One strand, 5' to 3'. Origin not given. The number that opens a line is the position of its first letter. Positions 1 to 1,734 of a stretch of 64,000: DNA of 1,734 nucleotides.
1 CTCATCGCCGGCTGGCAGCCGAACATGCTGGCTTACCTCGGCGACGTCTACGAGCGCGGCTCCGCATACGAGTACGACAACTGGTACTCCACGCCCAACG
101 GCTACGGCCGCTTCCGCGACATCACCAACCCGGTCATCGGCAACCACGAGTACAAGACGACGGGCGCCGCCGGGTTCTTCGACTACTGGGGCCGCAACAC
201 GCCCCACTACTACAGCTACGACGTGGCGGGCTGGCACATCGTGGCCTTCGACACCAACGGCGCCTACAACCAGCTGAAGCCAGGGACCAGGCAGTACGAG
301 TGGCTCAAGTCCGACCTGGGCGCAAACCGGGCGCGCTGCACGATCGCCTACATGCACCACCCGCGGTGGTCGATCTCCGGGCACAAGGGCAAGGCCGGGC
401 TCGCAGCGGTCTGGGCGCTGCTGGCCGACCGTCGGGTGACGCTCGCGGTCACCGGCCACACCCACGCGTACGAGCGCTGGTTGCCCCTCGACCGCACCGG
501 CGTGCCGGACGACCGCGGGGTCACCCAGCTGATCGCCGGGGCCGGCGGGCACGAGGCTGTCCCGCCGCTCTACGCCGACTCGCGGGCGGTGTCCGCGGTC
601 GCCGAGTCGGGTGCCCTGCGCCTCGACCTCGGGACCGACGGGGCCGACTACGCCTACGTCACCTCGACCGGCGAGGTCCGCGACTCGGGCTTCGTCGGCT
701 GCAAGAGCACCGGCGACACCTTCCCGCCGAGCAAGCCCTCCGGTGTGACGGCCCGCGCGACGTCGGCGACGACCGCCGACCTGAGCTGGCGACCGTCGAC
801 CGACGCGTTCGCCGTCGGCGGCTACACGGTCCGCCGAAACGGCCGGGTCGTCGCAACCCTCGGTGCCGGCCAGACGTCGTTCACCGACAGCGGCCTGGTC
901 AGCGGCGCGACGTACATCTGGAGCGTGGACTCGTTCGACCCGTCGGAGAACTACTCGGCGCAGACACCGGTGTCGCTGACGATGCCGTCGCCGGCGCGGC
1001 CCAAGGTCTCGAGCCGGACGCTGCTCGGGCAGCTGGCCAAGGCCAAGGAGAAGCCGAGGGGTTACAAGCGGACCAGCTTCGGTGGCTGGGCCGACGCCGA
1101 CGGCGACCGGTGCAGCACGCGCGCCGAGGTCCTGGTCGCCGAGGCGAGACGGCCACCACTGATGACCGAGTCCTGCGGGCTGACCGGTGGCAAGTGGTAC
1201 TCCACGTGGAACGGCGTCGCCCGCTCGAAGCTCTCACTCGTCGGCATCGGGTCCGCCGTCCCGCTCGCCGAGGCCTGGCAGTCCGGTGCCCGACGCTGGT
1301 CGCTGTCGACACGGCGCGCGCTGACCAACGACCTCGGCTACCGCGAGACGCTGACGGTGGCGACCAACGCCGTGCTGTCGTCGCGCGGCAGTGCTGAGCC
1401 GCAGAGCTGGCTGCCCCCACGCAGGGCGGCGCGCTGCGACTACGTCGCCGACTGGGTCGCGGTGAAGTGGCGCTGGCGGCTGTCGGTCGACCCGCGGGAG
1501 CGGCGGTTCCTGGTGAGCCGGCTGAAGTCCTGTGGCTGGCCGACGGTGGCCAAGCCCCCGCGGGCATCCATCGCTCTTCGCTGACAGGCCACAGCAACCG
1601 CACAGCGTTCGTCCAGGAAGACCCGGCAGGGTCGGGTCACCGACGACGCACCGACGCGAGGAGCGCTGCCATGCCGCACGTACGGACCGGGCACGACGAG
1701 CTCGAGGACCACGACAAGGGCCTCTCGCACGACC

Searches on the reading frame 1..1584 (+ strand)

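Call 40: search_protein_families(library=pfam, proteins=[window:1-1584:+], max_evalue=0.001)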
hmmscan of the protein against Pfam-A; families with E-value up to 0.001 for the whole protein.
window:1-1584:+ (527 aa): 2 families
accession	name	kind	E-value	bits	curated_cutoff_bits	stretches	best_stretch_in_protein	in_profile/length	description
PF00149.33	Metallophos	-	4.9e-10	40.6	21.5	1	6-157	30-191/191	Calcineurin-like phosphoesterase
PF00041.27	fn3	-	0.00027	21.5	25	1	244-311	1-68/84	Fibronectin type III domain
